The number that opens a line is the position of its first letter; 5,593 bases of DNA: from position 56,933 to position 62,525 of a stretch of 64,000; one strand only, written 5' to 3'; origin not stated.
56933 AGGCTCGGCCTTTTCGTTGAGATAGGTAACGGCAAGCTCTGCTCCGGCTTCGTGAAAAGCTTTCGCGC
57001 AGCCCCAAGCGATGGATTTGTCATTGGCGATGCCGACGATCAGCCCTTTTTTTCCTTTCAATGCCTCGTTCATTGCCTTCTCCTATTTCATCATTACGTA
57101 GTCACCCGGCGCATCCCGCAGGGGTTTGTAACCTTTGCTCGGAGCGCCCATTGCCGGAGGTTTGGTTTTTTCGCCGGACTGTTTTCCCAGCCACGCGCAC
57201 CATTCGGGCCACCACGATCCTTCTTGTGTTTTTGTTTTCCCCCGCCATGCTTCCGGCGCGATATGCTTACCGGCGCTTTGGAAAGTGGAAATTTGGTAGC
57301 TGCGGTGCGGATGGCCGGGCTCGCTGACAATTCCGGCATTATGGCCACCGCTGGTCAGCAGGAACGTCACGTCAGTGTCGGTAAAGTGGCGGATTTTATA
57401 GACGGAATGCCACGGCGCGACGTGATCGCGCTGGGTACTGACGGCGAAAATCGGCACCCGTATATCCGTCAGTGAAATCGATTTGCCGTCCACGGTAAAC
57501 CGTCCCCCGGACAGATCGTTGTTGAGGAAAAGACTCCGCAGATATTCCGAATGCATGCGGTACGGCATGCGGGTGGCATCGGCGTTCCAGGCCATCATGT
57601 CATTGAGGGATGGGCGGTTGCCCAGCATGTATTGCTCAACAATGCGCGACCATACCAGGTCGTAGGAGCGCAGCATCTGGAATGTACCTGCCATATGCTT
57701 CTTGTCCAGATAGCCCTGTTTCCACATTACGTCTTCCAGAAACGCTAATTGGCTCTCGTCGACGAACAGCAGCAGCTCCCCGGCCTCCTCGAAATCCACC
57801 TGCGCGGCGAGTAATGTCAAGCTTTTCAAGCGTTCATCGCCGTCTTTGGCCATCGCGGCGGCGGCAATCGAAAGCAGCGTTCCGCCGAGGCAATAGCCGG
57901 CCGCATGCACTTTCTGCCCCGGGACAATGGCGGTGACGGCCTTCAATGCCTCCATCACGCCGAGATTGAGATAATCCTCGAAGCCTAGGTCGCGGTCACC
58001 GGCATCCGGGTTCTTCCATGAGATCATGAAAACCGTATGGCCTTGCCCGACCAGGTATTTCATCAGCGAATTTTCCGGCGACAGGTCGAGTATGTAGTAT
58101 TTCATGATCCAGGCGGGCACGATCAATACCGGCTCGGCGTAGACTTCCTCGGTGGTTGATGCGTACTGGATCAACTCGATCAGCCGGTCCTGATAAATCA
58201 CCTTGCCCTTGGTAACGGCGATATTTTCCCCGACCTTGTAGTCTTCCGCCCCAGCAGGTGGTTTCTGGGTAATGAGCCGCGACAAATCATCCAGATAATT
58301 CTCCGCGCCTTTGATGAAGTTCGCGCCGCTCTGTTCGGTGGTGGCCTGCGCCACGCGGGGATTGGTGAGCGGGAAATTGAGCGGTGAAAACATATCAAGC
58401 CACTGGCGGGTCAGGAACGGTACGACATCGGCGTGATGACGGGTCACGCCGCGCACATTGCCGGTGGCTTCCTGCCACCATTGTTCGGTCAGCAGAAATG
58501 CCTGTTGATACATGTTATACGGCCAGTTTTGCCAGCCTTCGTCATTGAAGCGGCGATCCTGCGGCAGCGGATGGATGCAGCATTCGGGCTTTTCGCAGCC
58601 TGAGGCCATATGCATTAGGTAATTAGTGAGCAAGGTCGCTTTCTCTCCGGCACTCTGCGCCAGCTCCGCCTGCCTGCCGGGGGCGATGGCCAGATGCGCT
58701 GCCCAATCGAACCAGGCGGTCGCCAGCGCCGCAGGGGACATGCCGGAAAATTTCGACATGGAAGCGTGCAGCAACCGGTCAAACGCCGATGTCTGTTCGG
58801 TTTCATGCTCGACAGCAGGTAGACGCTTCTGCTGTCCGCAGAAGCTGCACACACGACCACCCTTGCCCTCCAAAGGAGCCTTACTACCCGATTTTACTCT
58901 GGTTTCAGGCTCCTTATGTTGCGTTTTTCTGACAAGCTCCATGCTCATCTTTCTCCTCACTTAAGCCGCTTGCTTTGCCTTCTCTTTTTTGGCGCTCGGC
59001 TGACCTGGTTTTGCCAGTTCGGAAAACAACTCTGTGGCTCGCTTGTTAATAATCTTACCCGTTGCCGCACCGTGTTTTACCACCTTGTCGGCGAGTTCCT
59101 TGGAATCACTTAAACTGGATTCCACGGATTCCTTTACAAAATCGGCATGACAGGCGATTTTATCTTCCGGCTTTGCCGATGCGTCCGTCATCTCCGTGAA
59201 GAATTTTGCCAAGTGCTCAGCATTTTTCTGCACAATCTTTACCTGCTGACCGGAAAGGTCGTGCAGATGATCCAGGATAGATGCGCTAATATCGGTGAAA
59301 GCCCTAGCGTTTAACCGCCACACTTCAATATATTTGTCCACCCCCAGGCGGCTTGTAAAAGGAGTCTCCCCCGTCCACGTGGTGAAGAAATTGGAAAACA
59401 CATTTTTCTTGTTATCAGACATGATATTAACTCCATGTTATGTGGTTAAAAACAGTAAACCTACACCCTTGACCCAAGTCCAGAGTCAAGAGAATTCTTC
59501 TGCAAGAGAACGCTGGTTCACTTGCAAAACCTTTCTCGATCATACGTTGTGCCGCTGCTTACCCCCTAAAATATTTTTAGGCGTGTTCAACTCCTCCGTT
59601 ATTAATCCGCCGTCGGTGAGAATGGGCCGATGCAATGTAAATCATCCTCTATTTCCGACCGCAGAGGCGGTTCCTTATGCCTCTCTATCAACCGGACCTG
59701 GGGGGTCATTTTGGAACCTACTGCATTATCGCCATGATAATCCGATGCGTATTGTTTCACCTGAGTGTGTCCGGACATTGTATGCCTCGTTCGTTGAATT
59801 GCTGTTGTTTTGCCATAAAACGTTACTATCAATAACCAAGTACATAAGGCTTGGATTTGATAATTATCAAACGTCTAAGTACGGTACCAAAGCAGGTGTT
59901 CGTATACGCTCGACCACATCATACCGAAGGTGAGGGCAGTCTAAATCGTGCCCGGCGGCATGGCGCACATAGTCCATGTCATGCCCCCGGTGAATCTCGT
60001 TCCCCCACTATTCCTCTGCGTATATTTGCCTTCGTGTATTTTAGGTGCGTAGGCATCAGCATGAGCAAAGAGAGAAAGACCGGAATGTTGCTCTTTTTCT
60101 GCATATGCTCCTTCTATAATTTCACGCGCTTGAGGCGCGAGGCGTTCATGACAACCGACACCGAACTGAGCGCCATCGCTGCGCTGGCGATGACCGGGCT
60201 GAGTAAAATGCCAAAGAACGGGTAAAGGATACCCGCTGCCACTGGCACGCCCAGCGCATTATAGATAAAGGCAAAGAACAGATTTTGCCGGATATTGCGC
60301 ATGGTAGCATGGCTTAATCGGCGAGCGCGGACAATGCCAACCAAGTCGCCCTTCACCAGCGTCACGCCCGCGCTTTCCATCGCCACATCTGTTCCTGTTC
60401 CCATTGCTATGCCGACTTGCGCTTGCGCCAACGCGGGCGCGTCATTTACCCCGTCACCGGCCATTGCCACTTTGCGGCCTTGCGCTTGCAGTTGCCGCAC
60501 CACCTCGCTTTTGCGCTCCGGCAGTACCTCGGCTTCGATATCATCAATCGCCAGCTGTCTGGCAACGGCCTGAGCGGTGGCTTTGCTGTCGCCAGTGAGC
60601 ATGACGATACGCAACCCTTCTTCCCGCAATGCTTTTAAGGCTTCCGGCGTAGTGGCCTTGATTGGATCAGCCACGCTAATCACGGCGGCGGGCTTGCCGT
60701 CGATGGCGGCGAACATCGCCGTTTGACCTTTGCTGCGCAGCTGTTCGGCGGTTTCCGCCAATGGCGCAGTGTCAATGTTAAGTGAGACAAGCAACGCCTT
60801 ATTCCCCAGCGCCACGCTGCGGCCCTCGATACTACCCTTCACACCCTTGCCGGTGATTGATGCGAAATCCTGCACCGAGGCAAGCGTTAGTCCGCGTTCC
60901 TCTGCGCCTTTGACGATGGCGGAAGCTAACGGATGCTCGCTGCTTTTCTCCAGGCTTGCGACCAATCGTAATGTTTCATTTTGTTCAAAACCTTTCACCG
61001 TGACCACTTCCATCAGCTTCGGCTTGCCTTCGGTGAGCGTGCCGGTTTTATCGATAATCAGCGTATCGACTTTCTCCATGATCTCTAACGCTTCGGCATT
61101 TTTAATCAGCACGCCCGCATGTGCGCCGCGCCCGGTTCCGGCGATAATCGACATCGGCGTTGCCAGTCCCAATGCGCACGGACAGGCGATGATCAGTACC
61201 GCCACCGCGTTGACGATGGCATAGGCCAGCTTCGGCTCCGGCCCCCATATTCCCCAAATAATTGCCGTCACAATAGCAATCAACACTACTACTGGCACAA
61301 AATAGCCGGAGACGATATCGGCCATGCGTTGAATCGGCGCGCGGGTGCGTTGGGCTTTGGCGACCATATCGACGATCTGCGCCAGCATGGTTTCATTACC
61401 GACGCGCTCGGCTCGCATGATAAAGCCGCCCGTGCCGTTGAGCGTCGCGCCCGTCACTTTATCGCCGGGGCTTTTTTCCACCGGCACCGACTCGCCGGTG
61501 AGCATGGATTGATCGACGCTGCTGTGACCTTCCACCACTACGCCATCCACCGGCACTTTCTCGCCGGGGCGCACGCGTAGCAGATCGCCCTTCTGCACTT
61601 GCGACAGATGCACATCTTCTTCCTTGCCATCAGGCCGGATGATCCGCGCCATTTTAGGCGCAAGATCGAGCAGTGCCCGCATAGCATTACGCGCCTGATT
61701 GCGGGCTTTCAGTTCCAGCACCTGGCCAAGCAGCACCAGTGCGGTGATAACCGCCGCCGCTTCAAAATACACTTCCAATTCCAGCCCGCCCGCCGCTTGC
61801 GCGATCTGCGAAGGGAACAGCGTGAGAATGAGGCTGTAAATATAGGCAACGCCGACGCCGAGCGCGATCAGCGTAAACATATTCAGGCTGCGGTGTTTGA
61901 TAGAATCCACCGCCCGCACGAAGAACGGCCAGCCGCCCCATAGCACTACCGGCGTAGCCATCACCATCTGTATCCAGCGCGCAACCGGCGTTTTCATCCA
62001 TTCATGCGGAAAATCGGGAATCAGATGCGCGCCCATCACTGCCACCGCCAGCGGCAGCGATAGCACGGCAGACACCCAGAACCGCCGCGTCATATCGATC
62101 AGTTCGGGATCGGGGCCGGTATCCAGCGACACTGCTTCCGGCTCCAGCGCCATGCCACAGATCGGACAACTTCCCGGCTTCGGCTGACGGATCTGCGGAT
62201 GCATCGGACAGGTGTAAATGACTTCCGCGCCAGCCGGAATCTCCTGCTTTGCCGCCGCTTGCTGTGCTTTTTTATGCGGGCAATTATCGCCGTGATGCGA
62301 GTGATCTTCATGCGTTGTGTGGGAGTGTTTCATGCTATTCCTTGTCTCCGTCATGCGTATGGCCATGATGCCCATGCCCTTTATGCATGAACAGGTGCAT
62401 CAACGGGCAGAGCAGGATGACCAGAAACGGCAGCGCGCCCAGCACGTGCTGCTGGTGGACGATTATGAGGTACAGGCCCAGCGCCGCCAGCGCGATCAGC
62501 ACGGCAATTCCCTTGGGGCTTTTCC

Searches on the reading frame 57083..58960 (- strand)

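Call 32: search_protein_families(library=pfam, proteins=[window:57083-58960:-], max_evalue=0.001)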
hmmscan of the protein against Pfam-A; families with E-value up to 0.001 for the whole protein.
window:57083-58960:- (625 aa): 3 families
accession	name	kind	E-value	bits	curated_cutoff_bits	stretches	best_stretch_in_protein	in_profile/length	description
PF07167.19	PhaC_N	-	2.8e-55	187.1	23.7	1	134-303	1-173/173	Poly-beta-hydroxybutyrate polymerase (PhaC) N-terminus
PF12551.13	PHBC_N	-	5.7e-14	52.1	25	1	56-96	2-43/43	Poly-beta-hydroxybutyrate polymerase N terminal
PF00561.26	Abhydrolase_1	-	2.2e-13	50.9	25.8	1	277-541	2-239/245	alpha/beta hydrolase fold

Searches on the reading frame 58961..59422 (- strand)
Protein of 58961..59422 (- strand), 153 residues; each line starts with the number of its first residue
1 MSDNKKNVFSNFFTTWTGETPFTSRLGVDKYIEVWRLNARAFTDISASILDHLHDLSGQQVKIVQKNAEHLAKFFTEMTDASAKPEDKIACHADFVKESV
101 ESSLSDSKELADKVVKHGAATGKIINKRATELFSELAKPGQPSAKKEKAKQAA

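Call 32: search_protein_families(library=pfam, proteins=[window:58961-59422:-], max_evalue=0.001)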
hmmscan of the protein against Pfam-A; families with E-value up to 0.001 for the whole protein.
window:58961-59422:- (153 aa): 1 family
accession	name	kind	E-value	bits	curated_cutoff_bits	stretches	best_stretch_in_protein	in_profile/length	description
PF09361.15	Phasin_2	-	7.7e-11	42.5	24.9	1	38-128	10-99/100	Phasin protein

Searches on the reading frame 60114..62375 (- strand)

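Call 32: search_protein_families(library=pfam, proteins=[window:60114-62375:-], max_evalue=0.001)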
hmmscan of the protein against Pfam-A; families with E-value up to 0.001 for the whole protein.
window:60114-62375:- (753 aa): 5 families
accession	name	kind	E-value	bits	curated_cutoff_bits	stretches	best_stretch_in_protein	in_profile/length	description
PF00122.25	E1-E2_ATPase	-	1.2e-59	201.4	28.1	1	238-419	2-180/181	E1-E2 ATPase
PF00702.32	Hydrolase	-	6.1e-36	125.1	26.4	1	436-652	1-190/191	haloacid dehalogenase-like hydrolase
PF19335.5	HMBD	-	4.5e-14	52.5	23.6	1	54-80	2-28/28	Heavy metal binding domain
PF08282.18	Hydrolase_3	-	8e-07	29.5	20.9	1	625-674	195-244/255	haloacid dehalogenase-like hydrolase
PF12710.13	HAD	-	3.3e-05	24.8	27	1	557-649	61-188/189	haloacid dehalogenase-like hydrolase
